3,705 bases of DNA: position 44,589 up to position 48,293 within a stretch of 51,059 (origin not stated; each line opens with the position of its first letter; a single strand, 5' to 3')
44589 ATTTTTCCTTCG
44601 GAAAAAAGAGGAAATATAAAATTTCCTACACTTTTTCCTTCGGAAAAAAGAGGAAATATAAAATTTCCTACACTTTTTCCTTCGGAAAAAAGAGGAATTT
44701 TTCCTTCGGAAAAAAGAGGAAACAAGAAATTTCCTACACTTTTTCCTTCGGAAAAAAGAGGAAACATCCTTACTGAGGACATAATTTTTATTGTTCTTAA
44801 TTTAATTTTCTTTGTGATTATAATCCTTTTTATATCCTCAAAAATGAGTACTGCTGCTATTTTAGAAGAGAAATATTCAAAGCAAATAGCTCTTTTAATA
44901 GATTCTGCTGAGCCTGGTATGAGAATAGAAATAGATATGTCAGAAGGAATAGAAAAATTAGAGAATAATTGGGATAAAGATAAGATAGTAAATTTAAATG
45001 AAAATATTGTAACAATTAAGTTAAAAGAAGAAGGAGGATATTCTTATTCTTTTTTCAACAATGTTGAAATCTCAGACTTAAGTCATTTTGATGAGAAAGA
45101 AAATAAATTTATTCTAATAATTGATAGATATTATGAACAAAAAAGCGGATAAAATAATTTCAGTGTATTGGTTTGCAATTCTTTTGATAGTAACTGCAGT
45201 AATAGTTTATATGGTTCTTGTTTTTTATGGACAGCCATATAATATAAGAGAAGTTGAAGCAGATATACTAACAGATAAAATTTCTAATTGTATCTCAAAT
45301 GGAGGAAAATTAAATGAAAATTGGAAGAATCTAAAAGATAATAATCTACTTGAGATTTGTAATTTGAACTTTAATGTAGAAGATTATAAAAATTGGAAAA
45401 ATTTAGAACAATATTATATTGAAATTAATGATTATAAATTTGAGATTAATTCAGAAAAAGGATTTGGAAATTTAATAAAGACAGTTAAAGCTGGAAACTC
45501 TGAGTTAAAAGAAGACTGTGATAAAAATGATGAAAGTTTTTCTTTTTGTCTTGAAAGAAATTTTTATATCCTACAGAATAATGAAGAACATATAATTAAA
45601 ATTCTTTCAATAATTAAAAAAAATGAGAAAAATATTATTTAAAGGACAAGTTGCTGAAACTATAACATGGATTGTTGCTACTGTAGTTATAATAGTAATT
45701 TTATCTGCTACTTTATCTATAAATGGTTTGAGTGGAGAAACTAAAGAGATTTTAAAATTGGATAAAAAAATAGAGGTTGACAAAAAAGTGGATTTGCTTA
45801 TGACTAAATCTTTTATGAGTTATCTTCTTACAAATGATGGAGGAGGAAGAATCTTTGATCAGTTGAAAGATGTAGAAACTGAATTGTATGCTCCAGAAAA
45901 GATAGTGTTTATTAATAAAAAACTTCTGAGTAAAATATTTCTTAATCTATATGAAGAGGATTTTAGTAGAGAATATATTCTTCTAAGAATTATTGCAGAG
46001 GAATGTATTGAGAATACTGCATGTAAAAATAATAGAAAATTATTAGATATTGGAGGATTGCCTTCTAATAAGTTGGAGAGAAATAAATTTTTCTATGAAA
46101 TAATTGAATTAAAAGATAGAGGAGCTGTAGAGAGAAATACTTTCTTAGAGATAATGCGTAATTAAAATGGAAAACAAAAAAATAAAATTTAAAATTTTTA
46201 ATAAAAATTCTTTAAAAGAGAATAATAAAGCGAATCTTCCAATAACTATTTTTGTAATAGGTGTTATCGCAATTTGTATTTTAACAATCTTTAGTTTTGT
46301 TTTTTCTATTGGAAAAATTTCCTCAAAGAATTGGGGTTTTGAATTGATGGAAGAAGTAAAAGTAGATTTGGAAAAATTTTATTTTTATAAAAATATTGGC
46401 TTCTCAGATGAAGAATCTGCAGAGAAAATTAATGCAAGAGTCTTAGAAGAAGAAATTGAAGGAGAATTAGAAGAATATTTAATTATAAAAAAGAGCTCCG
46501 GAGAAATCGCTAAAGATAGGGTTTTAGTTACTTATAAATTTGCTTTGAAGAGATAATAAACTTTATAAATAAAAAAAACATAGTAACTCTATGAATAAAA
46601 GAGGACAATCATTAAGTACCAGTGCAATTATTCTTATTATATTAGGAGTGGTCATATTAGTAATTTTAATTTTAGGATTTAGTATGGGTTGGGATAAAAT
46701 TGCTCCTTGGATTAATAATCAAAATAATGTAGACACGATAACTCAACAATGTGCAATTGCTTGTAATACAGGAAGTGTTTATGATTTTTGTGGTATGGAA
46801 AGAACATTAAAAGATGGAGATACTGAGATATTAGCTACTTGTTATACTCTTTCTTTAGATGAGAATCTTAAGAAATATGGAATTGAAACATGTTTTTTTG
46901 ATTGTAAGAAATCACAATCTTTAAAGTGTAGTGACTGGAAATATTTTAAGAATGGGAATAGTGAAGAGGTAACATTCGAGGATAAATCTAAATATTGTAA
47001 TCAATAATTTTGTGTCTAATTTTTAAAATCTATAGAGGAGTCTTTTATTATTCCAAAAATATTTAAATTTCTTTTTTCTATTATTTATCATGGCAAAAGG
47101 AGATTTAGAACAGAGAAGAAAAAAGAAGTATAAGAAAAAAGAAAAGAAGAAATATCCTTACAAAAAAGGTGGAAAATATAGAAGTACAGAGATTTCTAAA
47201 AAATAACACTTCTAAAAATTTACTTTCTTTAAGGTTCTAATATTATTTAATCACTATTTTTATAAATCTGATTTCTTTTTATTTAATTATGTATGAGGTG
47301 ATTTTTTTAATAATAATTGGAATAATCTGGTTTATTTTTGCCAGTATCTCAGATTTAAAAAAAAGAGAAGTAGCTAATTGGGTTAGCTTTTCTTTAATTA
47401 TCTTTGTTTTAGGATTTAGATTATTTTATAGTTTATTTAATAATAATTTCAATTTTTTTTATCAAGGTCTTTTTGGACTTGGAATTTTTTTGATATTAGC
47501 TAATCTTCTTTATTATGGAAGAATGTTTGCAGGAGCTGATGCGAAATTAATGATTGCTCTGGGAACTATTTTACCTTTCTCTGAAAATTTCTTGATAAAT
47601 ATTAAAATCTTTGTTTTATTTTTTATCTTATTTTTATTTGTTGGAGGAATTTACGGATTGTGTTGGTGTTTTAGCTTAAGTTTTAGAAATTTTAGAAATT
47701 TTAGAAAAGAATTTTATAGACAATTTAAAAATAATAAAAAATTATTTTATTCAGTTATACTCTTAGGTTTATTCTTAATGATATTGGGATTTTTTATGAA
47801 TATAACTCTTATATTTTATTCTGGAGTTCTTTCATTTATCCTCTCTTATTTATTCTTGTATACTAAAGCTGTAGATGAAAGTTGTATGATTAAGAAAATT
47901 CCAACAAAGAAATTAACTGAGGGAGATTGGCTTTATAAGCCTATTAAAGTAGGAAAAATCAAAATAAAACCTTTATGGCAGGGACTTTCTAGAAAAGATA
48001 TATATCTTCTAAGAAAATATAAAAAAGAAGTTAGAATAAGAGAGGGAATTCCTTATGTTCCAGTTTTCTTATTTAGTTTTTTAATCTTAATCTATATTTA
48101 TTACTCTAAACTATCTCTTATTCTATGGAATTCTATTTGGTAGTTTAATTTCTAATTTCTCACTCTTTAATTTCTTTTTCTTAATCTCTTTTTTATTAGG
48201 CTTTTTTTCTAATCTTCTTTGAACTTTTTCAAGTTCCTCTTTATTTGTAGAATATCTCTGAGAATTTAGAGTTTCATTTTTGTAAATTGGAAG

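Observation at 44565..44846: In-frame array of hairpin-forming 24/42-nt tandem repeats creates a ~66-aa repetitive leader (six K-R-G motifs) on a pilin-like protein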

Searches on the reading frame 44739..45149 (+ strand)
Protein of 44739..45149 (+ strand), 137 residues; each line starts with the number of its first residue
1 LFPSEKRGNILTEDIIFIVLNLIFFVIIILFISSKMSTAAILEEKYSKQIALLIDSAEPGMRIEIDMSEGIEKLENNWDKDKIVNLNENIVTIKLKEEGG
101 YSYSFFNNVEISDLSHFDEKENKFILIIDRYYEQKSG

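Call 55: search_solved_structures(query=A2, max_evalue=10)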
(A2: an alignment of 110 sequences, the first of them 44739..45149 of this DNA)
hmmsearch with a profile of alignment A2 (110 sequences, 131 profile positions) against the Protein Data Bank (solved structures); distinct sequences matched with E-value up to 10: 1.
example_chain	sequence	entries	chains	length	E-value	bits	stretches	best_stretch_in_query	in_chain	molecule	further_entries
6m6z_A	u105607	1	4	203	0.73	12.6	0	14-64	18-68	TMH4C4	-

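Call 62: predict_structure(alignment_id=A2)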
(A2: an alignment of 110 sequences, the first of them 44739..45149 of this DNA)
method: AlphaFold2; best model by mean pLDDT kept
length: 137 residues; sequences in the alignment: 110
mean_pLDDT: 86.4   pTM: 0.70
mean pLDDT of the five models: 86.4, 85.4, 85.3, 85.0, 84.7
residues with pLDDT >= 90: 74; 70-90: 46; 50-70: 14; < 50: 3
segments of 3 or more residues with pLDDT < 50: none
pLDDT, mean of each block of 10 residues (from residue 1): 56 90 95 79 94 93 93 88 90 91 92 87 91 63
secondary structure, 60 per line:
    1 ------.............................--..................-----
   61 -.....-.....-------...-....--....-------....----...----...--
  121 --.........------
elements in order: H7-35 H38-55 E62-66 H68-72 E84-87 E90-93 E101-104 E109-111 E116-118 E123-131

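Call 65: fold_search(model_id=the predicted structure, library=pdb)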
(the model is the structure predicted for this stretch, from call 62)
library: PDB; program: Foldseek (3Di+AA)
matches with E <= 10: 368; with E <= 0.001: 0
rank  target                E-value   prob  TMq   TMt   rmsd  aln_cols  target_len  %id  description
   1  6skf_BG               2.5e-02  0.80  0.26  0.21   6.5        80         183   15  Cryo-EM Structure of T. kodakarensis 70S ribosome (released 2020-07-29)
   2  4jus_B                5.4e-02  0.57  0.29  0.40   7.5        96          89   12  Crystal structure of a fragment of Human HSPB6 (released 2014-02-05)
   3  4ydz_B                7.9e-02  0.63  0.30  0.38   8.0        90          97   13  Stress-induced protein 1 from Caenorhabditis elegans (released 2015-06-10)
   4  6dv5_B                8.5e-02  0.44  0.30  0.27  12.7       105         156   16  Oligomeric complex of a Hsp27 24-mer at 3.6 A resolution (released 2019-06-26)
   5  6f2r_C                9.0e-02  0.51  0.30  0.33   7.1       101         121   12  A heterotetramer of human HspB2 and HspB3 (released 2018-07-25)
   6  7jil_F                1.0e-01  0.60  0.20  0.16   6.3        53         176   19  70S ribosome Flavobacterium johnsoniae (released 2020-12-02)
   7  8esq_H                1.0e-01  0.38  0.27  0.21   9.4        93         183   19  Ytm1 associated nascent 60S ribosome State 2 (released 2022-11-30)
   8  8ove_By               1.1e-01  0.60  0.28  0.22   6.2        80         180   14  CRYO-EM STRUCTURE OF TRYPANOSOMA BRUCEI PROCYCLIC FORM 80S RIBOSOME : TB11CS6H1 snoRNA mutant (released 2023-11-29)
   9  4jus_H                1.2e-01  0.51  0.29  0.42   4.7        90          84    8  Crystal structure of a fragment of Human HSPB6 (released 2014-02-05)
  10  4v61_BI               1.2e-01  0.44  0.25  0.20   6.5        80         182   12  Homology model for the Spinach chloroplast 30S subunit fitted to 9.4A cryo-EM map of the 70S chlororibosome. (released 2014-07-09)
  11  4mjh_A                1.3e-01  0.63  0.32  0.45   3.8        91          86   13  Human Hsp27 core domain in complex with C-terminal peptide (released 2014-04-09)
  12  6dv5_R                1.3e-01  0.44  0.31  0.26  11.6       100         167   18  Oligomeric complex of a Hsp27 24-mer at 3.6 A resolution (released 2019-06-26)
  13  4jus_F                1.3e-01  0.30  0.26  0.37   7.4        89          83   10  Crystal structure of a fragment of Human HSPB6 (released 2014-02-05)
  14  2y22_C                1.4e-01  0.47  0.28  0.44   6.8        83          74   11  Human AlphaB-crystallin Domain (residues 67-157) (released 2011-03-02)
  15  3l1g                  1.4e-01  0.38  0.27  0.35   6.0        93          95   14  Human AlphaB crystallin (released 2010-05-12)
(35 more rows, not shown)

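Call 87: search_protein_representatives(alignment_id=A2)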
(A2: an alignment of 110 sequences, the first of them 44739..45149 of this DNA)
Query: 110 sequences, 131 profile positions. Proteins with E-value up to 0.001 (for the whole library): 901; up to 1e-10: 690; up to 1e-30: 62. The best 150 are listed.
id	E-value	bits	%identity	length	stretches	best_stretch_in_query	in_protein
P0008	1.9e-59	215.1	-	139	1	4-130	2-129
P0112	4.2e-59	214.0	-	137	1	2-130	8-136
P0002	1.7e-50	186.2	-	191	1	4-130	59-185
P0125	3.3e-48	178.8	-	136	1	3-129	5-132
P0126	7.8e-48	177.5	-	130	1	3-130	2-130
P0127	1.5e-47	176.6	-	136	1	2-129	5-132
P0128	5.1e-46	171.7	-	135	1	3-130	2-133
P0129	5.4e-46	171.6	-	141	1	3-130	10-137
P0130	9.0e-44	164.4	-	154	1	2-130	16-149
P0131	9.5e-43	161.1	-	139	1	3-130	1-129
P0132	2.2e-42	159.9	-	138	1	3-130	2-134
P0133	3.9e-41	155.9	-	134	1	3-127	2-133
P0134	1.3e-40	154.2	-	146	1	4-129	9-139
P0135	2.5e-40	153.3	-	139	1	3-123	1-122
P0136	3.8e-40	152.7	-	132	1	4-130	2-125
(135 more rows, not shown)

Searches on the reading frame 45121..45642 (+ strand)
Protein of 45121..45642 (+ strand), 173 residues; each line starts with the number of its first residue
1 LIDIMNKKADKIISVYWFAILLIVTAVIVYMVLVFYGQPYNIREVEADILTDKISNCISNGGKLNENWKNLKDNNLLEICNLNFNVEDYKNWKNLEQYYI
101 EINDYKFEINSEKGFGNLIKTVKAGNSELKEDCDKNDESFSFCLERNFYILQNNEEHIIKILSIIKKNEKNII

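Call 11: search_protein_families(library=pfam, max_evalue=0.1, proteins=[window:45121-45642:+])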
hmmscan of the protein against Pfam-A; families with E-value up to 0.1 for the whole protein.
window:45121-45642:+ (173 aa): 2 families
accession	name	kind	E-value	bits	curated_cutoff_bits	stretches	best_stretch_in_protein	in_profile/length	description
PF11742.13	DUF3302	-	0.074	13.7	32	0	18-43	6-31/77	Protein of unknown function (DUF3302)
PF08925.16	DUF1907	-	0.093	12.5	25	1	118-172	111-167/285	Domain of Unknown Function (DUF1907)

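Call 12: search_protein_families(library=ncbifam, max_evalue=0.1, proteins=[window:45121-45642:+])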
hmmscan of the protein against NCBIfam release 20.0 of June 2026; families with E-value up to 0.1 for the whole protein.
window:45121-45642:+ (173 aa): 0 families

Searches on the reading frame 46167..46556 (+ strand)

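Call 11: search_protein_families(library=pfam, max_evalue=0.1, proteins=[window:46167-46556:+])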
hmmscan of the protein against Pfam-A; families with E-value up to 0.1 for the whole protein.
window:46167-46556:+ (129 aa): 1 family
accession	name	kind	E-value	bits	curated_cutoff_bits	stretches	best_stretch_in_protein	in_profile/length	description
PF10326.15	7TM_GPCR_Str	-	0.0063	16.4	22.4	1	9-90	110-192/307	Serpentine type 7TM GPCR chemoreceptor Str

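Call 12: search_protein_families(library=ncbifam, max_evalue=0.1, proteins=[window:46167-46556:+])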
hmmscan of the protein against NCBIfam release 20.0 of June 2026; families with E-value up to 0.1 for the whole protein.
window:46167-46556:+ (129 aa): 1 family
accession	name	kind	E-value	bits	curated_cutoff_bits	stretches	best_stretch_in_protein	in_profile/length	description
NF033796.1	selen_YedE_FdhT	exception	0.051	12.7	350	1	26-82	11-66/387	selenium metabolism membrane protein YedE/FdhT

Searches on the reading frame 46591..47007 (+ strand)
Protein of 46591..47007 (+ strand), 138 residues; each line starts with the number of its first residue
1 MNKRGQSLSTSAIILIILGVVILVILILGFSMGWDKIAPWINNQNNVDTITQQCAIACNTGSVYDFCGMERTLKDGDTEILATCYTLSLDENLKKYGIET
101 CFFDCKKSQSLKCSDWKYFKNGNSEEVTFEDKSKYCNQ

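Call 11: search_protein_families(library=pfam, max_evalue=0.1, proteins=[window:46591-47007:+])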
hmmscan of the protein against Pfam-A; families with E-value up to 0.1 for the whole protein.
window:46591-47007:+ (138 aa): 3 families
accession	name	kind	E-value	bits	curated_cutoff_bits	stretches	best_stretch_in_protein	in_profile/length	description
PF23489.1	V-ATPase_su_f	-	0.0022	18.6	27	1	9-69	10-71/78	V-type proton ATPase subunit f-like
PF14778.11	ODR4-like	-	0.0052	16.2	24.5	1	46-123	92-159/375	Odorant response abnormal 4-like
PF20456.3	DUF6709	-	0.068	12.6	27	1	7-100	11-104/339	Family of unknown function (DUF6709)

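Call 12: search_protein_families(library=ncbifam, max_evalue=0.1, proteins=[window:46591-47007:+])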
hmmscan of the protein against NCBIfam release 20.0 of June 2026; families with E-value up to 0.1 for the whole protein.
window:46591-47007:+ (138 aa): 2 families
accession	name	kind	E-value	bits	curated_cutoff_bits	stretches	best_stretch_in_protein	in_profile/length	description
NF040945.1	CCC_membrane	equivalog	0.014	15.8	65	1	10-41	59-91/99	CCC motif membrane protein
NF038066.1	MptB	equivalog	0.058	11.8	40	1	11-84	363-430/553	polyprenol phosphomannose-dependent alpha 1,6 mannosyltransferase MptB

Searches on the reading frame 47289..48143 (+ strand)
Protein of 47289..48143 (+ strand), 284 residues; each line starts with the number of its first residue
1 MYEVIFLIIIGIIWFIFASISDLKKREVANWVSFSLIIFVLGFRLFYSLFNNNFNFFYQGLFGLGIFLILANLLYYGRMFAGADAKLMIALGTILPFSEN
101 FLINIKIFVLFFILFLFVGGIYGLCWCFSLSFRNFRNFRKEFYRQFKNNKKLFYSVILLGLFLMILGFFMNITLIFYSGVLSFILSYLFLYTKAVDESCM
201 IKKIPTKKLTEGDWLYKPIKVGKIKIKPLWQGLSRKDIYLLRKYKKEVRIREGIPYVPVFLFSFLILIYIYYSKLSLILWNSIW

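Call 11: search_protein_families(library=pfam, max_evalue=0.1, proteins=[window:47289-48143:+])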
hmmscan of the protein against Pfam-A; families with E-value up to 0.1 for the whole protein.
window:47289-48143:+ (284 aa): 1 family
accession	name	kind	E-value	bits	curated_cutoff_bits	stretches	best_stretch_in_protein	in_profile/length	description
PF01478.23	Peptidase_A24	-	2.5e-11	44.4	26.5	1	9-124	1-104/104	Type IV leader peptidase family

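Call 12: search_protein_families(library=ncbifam, max_evalue=0.1, proteins=[window:47289-48143:+])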
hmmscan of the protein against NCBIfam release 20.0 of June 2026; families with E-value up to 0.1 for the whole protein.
window:47289-48143:+ (284 aa): 1 family
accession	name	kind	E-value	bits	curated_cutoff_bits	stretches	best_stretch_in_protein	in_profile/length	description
NF040695.1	FlaK_Arch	equivalog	1.9e-09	37.4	330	1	9-99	4-93/230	preflagellin peptidase FlaK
